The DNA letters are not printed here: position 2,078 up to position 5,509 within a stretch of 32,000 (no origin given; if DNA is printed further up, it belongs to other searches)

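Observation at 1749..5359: Excisionase-type HTH gene tightly coupled to a PLD-nuclease/DExH-helicase/DUF3427 giant protein next to an IS end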

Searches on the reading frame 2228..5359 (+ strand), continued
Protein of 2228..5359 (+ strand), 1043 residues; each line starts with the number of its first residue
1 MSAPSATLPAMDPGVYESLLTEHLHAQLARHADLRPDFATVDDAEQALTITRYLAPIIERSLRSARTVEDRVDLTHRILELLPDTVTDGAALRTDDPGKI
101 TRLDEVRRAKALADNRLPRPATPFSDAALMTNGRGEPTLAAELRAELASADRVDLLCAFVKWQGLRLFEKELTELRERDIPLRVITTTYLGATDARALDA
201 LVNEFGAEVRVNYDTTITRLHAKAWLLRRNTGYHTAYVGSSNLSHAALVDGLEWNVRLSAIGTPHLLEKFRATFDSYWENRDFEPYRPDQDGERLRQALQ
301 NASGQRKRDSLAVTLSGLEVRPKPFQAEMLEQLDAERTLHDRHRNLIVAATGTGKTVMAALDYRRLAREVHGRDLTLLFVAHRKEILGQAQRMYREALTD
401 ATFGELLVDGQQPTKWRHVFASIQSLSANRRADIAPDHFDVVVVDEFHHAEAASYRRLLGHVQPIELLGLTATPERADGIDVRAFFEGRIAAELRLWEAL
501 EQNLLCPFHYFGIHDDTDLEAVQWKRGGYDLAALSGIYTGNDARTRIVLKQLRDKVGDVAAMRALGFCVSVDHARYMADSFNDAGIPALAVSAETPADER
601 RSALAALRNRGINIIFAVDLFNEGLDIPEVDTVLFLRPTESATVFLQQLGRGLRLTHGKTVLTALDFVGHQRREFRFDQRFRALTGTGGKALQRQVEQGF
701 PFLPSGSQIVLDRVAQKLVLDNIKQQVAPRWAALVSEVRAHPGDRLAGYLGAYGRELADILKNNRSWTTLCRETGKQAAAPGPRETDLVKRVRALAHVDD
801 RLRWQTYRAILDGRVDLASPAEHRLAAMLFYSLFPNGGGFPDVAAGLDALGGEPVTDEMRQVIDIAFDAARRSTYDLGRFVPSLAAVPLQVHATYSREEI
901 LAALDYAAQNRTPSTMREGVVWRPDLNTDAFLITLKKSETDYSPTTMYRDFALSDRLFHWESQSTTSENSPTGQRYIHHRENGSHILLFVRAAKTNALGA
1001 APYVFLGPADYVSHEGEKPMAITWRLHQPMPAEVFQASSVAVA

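Call 78: find_homologous_proteins(query=L033:6007-9099:+, max_evalue=1e-30)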
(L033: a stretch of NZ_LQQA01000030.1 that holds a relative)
Query L033:6007-9099:+ (1031 aa): 8000 proteins with E <= 1e-30 among 8000 candidates; the best 120 are listed.
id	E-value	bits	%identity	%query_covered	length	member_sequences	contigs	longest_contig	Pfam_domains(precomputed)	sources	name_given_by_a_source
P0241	0.0e+0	2314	100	100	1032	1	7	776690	PF00270.36,PF13091.13,PF11907.14,PF18766.8,PF00271.38,PF04851.22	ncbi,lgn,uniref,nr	ncbi:DUF3427 domain-containing protein [Mycolicibacterium wolinskyi]|uniref:Helicase n=1 Tax=Mycolic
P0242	0.0e+0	2232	97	100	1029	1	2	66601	PF00270.36,PF13091.13,PF11907.14,PF18766.8,PF00271.38,PF04851.22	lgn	-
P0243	0.0e+0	2071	89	100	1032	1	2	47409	PF00270.36,PF13091.13,PF11907.14,PF18766.8,PF00271.38,PF04851.22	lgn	-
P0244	0.0e+0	2045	88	100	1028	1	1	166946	PF00270.36,PF13091.13,PF11907.14,PF18766.8,PF00271.38,PF04851.22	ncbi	-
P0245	0.0e+0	2044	88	100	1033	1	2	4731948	PF00270.36,PF13091.13,PF11907.14,PF18766.8,PF13401.13,PF00271.38,PF04851.22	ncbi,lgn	ncbi:DUF3427 domain-containing protein [Mycolicibacterium brisbanense]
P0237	0.0e+0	2042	88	100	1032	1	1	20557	PF00270.36,PF13091.13,PF11907.14,PF18766.8,PF00271.38,PF04851.22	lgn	-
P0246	0.0e+0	2039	88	100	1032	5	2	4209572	PF00270.36,PF13091.13,PF11907.14,PF18766.8,PF00271.38,PF04851.22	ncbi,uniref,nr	ncbi:DUF3427 domain-containing protein [Mycolicibacterium septicum DSM 44393]|uniref:DUF3427 domain-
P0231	0.0e+0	2034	88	100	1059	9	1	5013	PF00270.36,PF13091.13,PF11907.14,PF18766.8,PF00271.38,PF04851.22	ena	-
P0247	0.0e+0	2033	88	100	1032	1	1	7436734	PF00270.36,PF13091.13,PF11907.14,PF18766.8,PF00271.38,PF04851.22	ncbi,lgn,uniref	ncbi:DUF3427 domain-containing protein [Mycobacterium sp. 48b]|uniref:DUF3427 domain-containing prot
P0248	0.0e+0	2031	88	100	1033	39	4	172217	PF00270.36,PF13091.13,PF11907.14,PF18766.8,PF00271.38,PF04851.22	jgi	jgi:superfamily II DNA or RNA helicase/HKD family nuclease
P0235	0.0e+0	2021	88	100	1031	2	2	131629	PF00270.36,PF13091.13,PF11907.14,PF18766.8,PF00271.38,PF04851.22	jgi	jgi:superfamily II DNA or RNA helicase/HKD family nuclease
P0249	0.0e+0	2013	87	100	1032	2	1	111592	PF00270.36,PF13091.13,PF11907.14,PF18766.8,PF00271.38,PF04851.22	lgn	-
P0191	0.0e+0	1985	86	100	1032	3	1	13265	PF00270.36,PF13091.13,PF11907.14,PF18766.8,PF00271.38,PF04851.22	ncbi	ncbi:DUF3427 domain-containing protein [Mycobacterium sp. NPDC003449]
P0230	0.0e+0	1980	86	100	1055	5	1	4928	PF00270.36,PF13091.13,PF11907.14,PF00271.38,PF04851.22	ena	-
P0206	0.0e+0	1966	85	100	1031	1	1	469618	PF00270.36,PF13091.13,PF11907.14,PF18766.8,PF00271.38,PF04851.22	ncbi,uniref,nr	ncbi:DUF3427 domain-containing protein [Mycobacterium sp. 21AC1]|uniref:DUF3427 domain-containing pr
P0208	0.0e+0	1948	85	100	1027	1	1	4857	PF00270.36,PF13091.13,PF11907.14,PF18766.8,PF00271.38,PF04851.22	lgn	-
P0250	0.0e+0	1945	84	100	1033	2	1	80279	PF00270.36,PF13091.13,PF11907.14,PF18766.8,PF00271.38,PF04851.22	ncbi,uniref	ncbi:DUF3427 domain-containing protein [Mycobacterium sp. SMC-13]|uniref:DUF3427 domain-containing p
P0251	0.0e+0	1945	84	100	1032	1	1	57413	PF00270.36,PF13091.13,PF11907.14,PF18766.8,PF00271.38,PF04851.22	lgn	-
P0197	0.0e+0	1942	84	100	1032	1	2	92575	PF00270.36,PF13091.13,PF11907.14,PF18766.8,PF00271.38,PF04851.22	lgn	-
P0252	0.0e+0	1941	84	100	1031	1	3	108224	PF00270.36,PF13091.13,PF11907.14,PF00271.38,PF04851.22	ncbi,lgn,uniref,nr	ncbi:helicase [Mycobacterium sp. E802]|uniref:DUF3427 domain-containing protein n=1 Tax=Mycobacteriu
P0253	0.0e+0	1940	85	99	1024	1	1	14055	PF00270.36,PF13091.13,PF11907.14,PF00271.38,PF04851.22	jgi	jgi:superfamily II DNA or RNA helicase/HKD family nuclease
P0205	0.0e+0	1936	84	100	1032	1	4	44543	PF00270.36,PF13091.13,PF11907.14,PF18766.8,PF00271.38,PF04851.22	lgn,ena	-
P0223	0.0e+0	1935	84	100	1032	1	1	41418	PF00270.36,PF13091.13,PF11907.14,PF18766.8,PF00271.38,PF04851.22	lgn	-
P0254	0.0e+0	1931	84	100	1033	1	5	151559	PF00270.36,PF13091.13,PF11907.14,PF18766.8,PF00271.38,PF04851.22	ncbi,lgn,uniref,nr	ncbi:DUF3427 domain-containing protein [Mycolicibacterium fortuitum]|uniref:DUF3427 domain-containin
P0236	0.0e+0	1924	84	100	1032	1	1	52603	PF00270.36,PF13091.13,PF11907.14,PF18766.8,PF00271.38,PF04851.22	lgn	-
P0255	0.0e+0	1911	82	100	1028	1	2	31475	PF00270.36,PF13091.13,PF11907.14,PF18766.8,PF00271.38,PF04851.22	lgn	-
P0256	0.0e+0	1909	83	100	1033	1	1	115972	PF00270.36,PF13091.13,PF11907.14,PF18766.8,PF00271.38,PF04851.22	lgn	-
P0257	0.0e+0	1908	82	100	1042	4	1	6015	PF00270.36,PF13091.13,PF11907.14,PF00271.38,PF04851.22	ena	-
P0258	0.0e+0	1907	82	100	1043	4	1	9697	PF00270.36,PF13091.13,PF11907.14,PF00271.38,PF04851.22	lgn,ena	-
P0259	0.0e+0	1904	82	100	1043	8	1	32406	PF00270.36,PF13091.13,PF11907.14,PF00271.38,PF04851.22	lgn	-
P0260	0.0e+0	1902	83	100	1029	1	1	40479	PF00270.36,PF13091.13,PF11907.14,PF18766.8,PF00271.38,PF04851.22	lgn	-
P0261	0.0e+0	1899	90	90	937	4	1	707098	PF00270.36,PF13091.13,PF11907.14,PF18766.8,PF00271.38,PF04851.22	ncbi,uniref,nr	ncbi:DNA/RNA helicase [Mycolicibacterium brisbanense]|uniref:DNA/RNA helicase n=2 Tax=Mycolicibacter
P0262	0.0e+0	1897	81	100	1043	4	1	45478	PF00270.36,PF13091.13,PF11907.14,PF18766.8,PF00271.38,PF04851.22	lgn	-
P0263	0.0e+0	1893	82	100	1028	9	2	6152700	PF00270.36,PF13091.13,PF11907.14,PF18766.8,PF00271.38,PF04851.22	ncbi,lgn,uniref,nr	ncbi:DUF3427 domain-containing protein [Mycolicibacterium parafortuitum]|uniref:Type III restriction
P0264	0.0e+0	1888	82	100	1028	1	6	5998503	PF00270.36,PF13091.13,PF11907.14,PF00271.38,PF04851.22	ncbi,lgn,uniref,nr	ncbi:DUF3427 domain-containing protein [Mycolicibacterium diernhoferi]|uniref:DUF3427 domain-contain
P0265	0.0e+0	1884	81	100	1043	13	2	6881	PF00270.36,PF13091.13,PF11907.14,PF18766.8,PF00271.38,PF04851.22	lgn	-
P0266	0.0e+0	1881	81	100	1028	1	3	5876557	PF00270.36,PF13091.13,PF11907.14,PF00271.38,PF04851.22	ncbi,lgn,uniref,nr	ncbi:DUF3427 domain-containing protein [Mycolicibacterium confluentis]|uniref:Helicase n=1 Tax=Mycol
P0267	0.0e+0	1879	81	100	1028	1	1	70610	PF00270.36,PF13091.13,PF11907.14,PF00271.38,PF04851.22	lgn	-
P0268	0.0e+0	1873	82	99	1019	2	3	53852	PF00270.36,PF13091.13,PF11907.14,PF00271.38,PF04851.22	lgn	-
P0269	0.0e+0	1869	80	100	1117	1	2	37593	PF00270.36,PF13091.13,PF11907.14,PF00271.38,PF04851.22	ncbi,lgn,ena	-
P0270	0.0e+0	1868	81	100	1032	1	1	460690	PF00270.36,PF13091.13,PF11907.14,PF18766.8,PF00271.38,PF04851.22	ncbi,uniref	ncbi:DUF3427 domain-containing protein [Mycolicibacterium celeriflavum]|uniref:DUF3427 domain-contai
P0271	0.0e+0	1863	81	100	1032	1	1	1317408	PF00270.36,PF13091.13,PF11907.14,PF18766.8,PF00271.38,PF04851.22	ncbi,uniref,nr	ncbi:DUF3427 domain-containing protein [Mycobacterium hackensackense]|uniref:DUF3427 domain-containi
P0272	0.0e+0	1863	81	100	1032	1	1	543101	PF00270.36,PF13091.13,PF11907.14,PF18766.8,PF00271.38,PF04851.22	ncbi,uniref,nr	ncbi:DUF3427 domain-containing protein [Mycolicibacterium fluoranthenivorans]|uniref:Helicase conser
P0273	0.0e+0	1861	81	100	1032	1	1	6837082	PF00270.36,PF13091.13,PF11907.14,PF18766.8,PF00271.38,PF04851.22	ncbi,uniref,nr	ncbi:DUF3427 domain-containing protein [Mycolicibacterium fluoranthenivorans]|uniref:DUF3427 domain-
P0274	0.0e+0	1859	80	100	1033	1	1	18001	PF00270.36,PF13091.13,PF11907.14,PF18766.8,PF00271.38,PF04851.22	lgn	-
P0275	0.0e+0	1856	80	100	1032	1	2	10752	PF00270.36,PF13091.13,PF11907.14,PF18766.8,PF00271.38,PF04851.22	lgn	-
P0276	0.0e+0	1840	81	97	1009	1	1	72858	PF00270.36,PF13091.13,PF11907.14,PF00271.38,PF04851.22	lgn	-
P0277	0.0e+0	1830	78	100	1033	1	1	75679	PF00270.36,PF13091.13,PF11907.14,PF18766.8,PF00271.38,PF04851.22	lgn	-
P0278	0.0e+0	1830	79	100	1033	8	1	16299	PF00270.36,PF13091.13,PF11907.14,PF18766.8,PF00271.38,PF04851.22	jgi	jgi:superfamily II DNA or RNA helicase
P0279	0.0e+0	1829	78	100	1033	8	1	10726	PF00270.36,PF13091.13,PF11907.14,PF18766.8,PF00271.38,PF04851.22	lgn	-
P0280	0.0e+0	1828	79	99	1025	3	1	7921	PF00270.36,PF13091.13,PF11907.14,PF18766.8,PF00271.38,PF04851.22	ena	-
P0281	0.0e+0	1828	79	100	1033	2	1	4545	PF00270.36,PF13091.13,PF11907.14,PF18766.8,PF00271.38,PF04851.22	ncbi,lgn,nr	nr:DUF3427 domain-containing protein [Mycobacterium sp.]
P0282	0.0e+0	1826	79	100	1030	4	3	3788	PF00270.36,PF13091.13,PF11907.14,PF18766.8,PF00271.38,PF04851.22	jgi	jgi:superfamily II DNA or RNA helicase/HKD family nuclease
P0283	0.0e+0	1823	79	100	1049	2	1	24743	PF00270.36,PF13091.13,PF11907.14,PF18766.8,PF00271.38,PF04851.22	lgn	-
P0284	0.0e+0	1816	78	100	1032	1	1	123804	PF00270.36,PF13091.13,PF11907.14,PF00271.38,PF04851.22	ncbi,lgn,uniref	ncbi:DUF3427 domain-containing protein [Mycobacterium adipatum]|uniref:DUF3427 domain-containing pro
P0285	0.0e+0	1815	78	100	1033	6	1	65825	PF00270.36,PF13091.13,PF11907.14,PF18766.8,PF00271.38,PF04851.22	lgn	-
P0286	0.0e+0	1811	78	100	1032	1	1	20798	PF00270.36,PF13091.13,PF11907.14,PF18766.8,PF00271.38,PF04851.22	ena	-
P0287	0.0e+0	1807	78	100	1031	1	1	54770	PF00270.36,PF13091.13,PF11907.14,PF18766.8,PF00271.38,PF04851.22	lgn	-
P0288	0.0e+0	1804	78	100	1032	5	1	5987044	PF00270.36,PF13091.13,PF11907.14,PF18766.8,PF00271.38,PF04851.22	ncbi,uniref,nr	ncbi:DUF3427 domain-containing protein [Mycobacterium sp. ITM-2016-00316]|uniref:DUF3427 domain-cont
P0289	0.0e+0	1803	78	100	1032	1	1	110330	PF00270.36,PF13091.13,PF11907.14,PF18766.8,PF00271.38,PF04851.22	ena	-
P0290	0.0e+0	1801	78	100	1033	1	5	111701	PF00270.36,PF13091.13,PF11907.14,PF00271.38,PF04851.22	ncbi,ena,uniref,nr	ncbi:DUF3427 domain-containing protein [Mycolicibacterium bacteremicum]|uniref:DUF3427 domain-contai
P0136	0.0e+0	1799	77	100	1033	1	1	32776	PF00270.36,PF13091.13,PF11907.14,PF18766.8,PF00271.38,PF04851.22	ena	-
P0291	0.0e+0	1799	77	100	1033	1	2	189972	PF00270.36,PF13091.13,PF11907.14,PF18766.8,PF00271.38,PF04851.22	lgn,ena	-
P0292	0.0e+0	1798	78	100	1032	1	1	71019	PF00270.36,PF13091.13,PF11907.14,PF00271.38,PF04851.22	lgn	-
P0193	0.0e+0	1786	77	100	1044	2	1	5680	PF00270.36,PF13091.13,PF11907.14,PF18766.8,PF00271.38,PF04851.22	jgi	jgi:superfamily II DNA or RNA helicase/HKD family nuclease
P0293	0.0e+0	1785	77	100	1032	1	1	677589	PF00270.36,PF13091.13,PF11907.14,PF18766.8,PF00271.38,PF04851.22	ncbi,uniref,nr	ncbi:DUF3427 domain-containing protein [Mycolicibacterium sp. BiH015]|uniref:DUF3427 domain-containi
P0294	0.0e+0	1784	78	98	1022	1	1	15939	PF00270.36,PF13091.13,PF11907.14,PF00271.38,PF04851.22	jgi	-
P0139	0.0e+0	1783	77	100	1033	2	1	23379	PF00270.36,PF13091.13,PF11907.14,PF18766.8,PF00271.38,PF04851.22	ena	-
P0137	0.0e+0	1782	76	100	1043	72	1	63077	PF00270.36,PF13091.13,PF11907.14,PF18766.8,PF00271.38,PF04851.22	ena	-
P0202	0.0e+0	1778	77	100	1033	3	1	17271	PF00270.36,PF13091.13,PF11907.14,PF18766.8,PF00271.38,PF04851.22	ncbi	-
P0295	0.0e+0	1778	77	100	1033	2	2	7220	PF00270.36,PF13091.13,PF11907.14,PF00271.38,PF04851.22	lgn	-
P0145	0.0e+0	1776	77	100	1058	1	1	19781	PF00270.36,PF13091.13,PF11907.14,PF00271.38,PF04851.22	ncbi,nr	ncbi:MAG: helicase, superfamily [Mycobacterium sp.]|nr:helicase, superfamily [Mycobacterium sp.]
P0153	0.0e+0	1775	76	100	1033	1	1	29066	PF00270.36,PF13091.13,PF11907.14,PF00271.38,PF04851.22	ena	-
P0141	0.0e+0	1774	76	100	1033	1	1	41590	PF00270.36,PF13091.13,PF11907.14,PF00271.38,PF04851.22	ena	-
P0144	0.0e+0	1774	76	100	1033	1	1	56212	PF00270.36,PF13091.13,PF11907.14,PF00271.38,PF04851.22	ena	-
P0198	0.0e+0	1774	76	100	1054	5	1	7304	PF00270.36,PF13091.13,PF11907.14,PF00271.38,PF04851.22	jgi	jgi:superfamily II DNA or RNA helicase/HKD family nuclease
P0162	0.0e+0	1773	76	100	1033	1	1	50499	PF00270.36,PF13091.13,PF11907.14,PF00271.38,PF04851.22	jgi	jgi:superfamily II DNA or RNA helicase/HKD family nuclease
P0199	0.0e+0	1773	77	100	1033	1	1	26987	PF00270.36,PF13091.13,PF11907.14,PF00271.38,PF04851.22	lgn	-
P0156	0.0e+0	1772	76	100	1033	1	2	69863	PF00270.36,PF13091.13,PF11907.14,PF00271.38,PF04851.22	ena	-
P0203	0.0e+0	1772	76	100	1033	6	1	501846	PF00270.36,PF13091.13,PF11907.14,PF00271.38,PF04851.22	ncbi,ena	-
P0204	0.0e+0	1770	76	100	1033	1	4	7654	PF00270.36,PF13091.13,PF11907.14,PF18766.8,PF00271.38,PF04851.22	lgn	-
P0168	0.0e+0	1770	77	100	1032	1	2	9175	PF00270.36,PF13091.13,PF11907.14,PF00271.38,PF04851.22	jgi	jgi:superfamily II DNA or RNA helicase/HKD family nuclease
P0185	0.0e+0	1769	77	100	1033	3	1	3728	PF00270.36,PF13091.13,PF11907.14,PF18766.8,PF00271.38,PF04851.22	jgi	jgi:superfamily II DNA or RNA helicase/HKD family nuclease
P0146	0.0e+0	1769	76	100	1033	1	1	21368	PF00270.36,PF13091.13,PF11907.14,PF00271.38,PF04851.22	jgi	jgi:superfamily II DNA or RNA helicase/HKD family nuclease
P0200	0.0e+0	1769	76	100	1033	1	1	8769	PF00270.36,PF13091.13,PF11907.14,PF00271.38,PF04851.22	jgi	jgi:superfamily II DNA or RNA helicase/HKD family nuclease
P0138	0.0e+0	1768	76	100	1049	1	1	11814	PF00270.36,PF13091.13,PF11907.14,PF18766.8,PF00271.38,PF04851.22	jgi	jgi:superfamily II DNA or RNA helicase/HKD family nuclease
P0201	0.0e+0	1767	76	100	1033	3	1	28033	PF00270.36,PF13091.13,PF11907.14,PF00271.38,PF04851.22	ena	-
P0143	0.0e+0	1767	77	100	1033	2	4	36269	PF00270.36,PF13091.13,PF11907.14,PF00271.38,PF04851.22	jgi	-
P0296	0.0e+0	1766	85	89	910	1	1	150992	PF00270.36,PF13091.13,PF11907.14,PF00271.38,PF04851.22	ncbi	-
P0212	0.0e+0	1765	77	100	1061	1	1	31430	PF00270.36,PF13091.13,PF11907.14,PF00271.38,PF04851.22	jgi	jgi:superfamily II DNA or RNA helicase/HKD family nuclease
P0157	0.0e+0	1764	76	100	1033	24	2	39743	PF00270.36,PF13091.13,PF11907.14,PF00271.38,PF04851.22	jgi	jgi:superfamily II DNA or RNA helicase/HKD family nuclease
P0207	0.0e+0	1763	76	100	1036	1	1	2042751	PF00270.36,PF13091.13,PF11907.14,PF18766.8,PF00271.38,PF04851.22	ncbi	-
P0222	0.0e+0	1763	77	100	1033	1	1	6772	PF00270.36,PF13091.13,PF11907.14,PF18766.8,PF00271.38,PF04851.22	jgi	jgi:superfamily II DNA or RNA helicase/HKD family nuclease/AraC-like DNA-binding protein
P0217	0.0e+0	1763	76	100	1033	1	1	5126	PF00270.36,PF13091.13,PF11907.14,PF00271.38,PF04851.22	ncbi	-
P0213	0.0e+0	1762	76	100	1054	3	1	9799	PF00270.36,PF13091.13,PF11907.14,PF00271.38,PF04851.22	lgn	-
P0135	0.0e+0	1760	76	100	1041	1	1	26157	PF00270.36,PF13091.13,PF11907.14,PF18766.8,PF00271.38,PF04851.22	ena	-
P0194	0.0e+0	1757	76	100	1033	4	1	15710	PF00270.36,PF13091.13,PF11907.14,PF00271.38,PF04851.22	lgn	-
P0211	0.0e+0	1756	76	100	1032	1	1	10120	PF00270.36,PF13091.13,PF11907.14,PF00271.38,PF04851.22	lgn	-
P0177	0.0e+0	1756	76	100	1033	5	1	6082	PF00270.36,PF13091.13,PF11907.14,PF18766.8,PF00271.38,PF04851.22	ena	-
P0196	0.0e+0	1756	76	100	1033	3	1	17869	PF00270.36,PF13091.13,PF11907.14,PF00271.38,PF04851.22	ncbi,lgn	-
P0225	0.0e+0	1756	76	100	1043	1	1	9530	PF00270.36,PF13091.13,PF11907.14,PF00271.38,PF04851.22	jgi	jgi:superfamily II DNA or RNA helicase/HKD family nuclease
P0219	0.0e+0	1756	77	100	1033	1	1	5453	PF00270.36,PF13091.13,PF11907.14,PF00271.38,PF04851.22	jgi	jgi:superfamily II DNA or RNA helicase/HKD family nuclease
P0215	0.0e+0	1755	76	100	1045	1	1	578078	PF00270.36,PF13091.13,PF11907.14,PF00271.38,PF04851.22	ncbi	-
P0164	0.0e+0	1755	75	100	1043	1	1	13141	PF00270.36,PF13091.13,PF11907.14,PF18766.8,PF00271.38,PF04851.22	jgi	jgi:superfamily II DNA or RNA helicase/HKD family nuclease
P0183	0.0e+0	1755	76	100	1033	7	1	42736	PF00270.36,PF13091.13,PF11907.14,PF18766.8,PF00271.38,PF04851.22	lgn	-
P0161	0.0e+0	1754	75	100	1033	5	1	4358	PF00270.36,PF13091.13,PF11907.14,PF00271.38,PF04851.22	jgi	jgi:superfamily II DNA or RNA helicase/HKD family nuclease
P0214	0.0e+0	1754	75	100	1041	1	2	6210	PF00270.36,PF13091.13,PF11907.14,PF00271.38,PF04851.22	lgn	-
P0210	0.0e+0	1751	76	100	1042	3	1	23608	PF00270.36,PF13091.13,PF11907.14,PF18766.8,PF00271.38,PF04851.22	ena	-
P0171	0.0e+0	1750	75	100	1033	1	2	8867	PF00270.36,PF13091.13,PF11907.14,PF00271.38,PF04851.22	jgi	jgi:superfamily II DNA or RNA helicase/HKD family nuclease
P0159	0.0e+0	1749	75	100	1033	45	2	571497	PF00270.36,PF13091.13,PF11907.14,PF00271.38,PF04851.22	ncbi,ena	-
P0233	0.0e+0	1749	76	100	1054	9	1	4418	PF00270.36,PF13091.13,PF11907.14,PF00271.38,PF04851.22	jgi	jgi:superfamily II DNA or RNA helicase/HKD family nuclease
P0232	0.0e+0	1747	75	100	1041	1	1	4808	PF00270.36,PF13091.13,PF11907.14,PF18766.8,PF00271.38,PF04851.22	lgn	-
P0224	0.0e+0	1747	75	100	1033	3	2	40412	PF00270.36,PF13091.13,PF11907.14,PF00271.38,PF04851.22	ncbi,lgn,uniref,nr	ncbi:DUF3427 domain-containing protein [Mycobacterium palustre]|uniref:Helicase n=1 Tax=Mycobacteriu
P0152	0.0e+0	1746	76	100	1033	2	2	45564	PF00270.36,PF13091.13,PF11907.14,PF00271.38,PF04851.22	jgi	jgi:superfamily II DNA or RNA helicase/HKD family nuclease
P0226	0.0e+0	1746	75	100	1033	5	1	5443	PF00270.36,PF13091.13,PF11907.14,PF00271.38,PF04851.22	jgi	jgi:superfamily II DNA or RNA helicase/HKD family nuclease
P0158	0.0e+0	1745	75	100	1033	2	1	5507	PF00270.36,PF13091.13,PF11907.14,PF00271.38,PF04851.22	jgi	jgi:superfamily II DNA or RNA helicase/HKD family nuclease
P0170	0.0e+0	1745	75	100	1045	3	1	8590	PF00270.36,PF13091.13,PF11907.14,PF00271.38,PF04851.22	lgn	-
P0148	0.0e+0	1744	75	100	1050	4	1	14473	PF00270.36,PF13091.13,PF11907.14,PF18766.8,PF00271.38,PF04851.22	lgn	-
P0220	0.0e+0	1744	76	100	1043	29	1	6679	PF00270.36,PF13091.13,PF11907.14,PF00271.38,PF04851.22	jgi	-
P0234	0.0e+0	1743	75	100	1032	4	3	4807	PF00270.36,PF13091.13,PF11907.14,PF00271.38,PF04851.22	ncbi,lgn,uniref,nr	ncbi:DUF3427 domain-containing protein [Mycobacterium shimoidei]|uniref:DUF3427 domain-containing pr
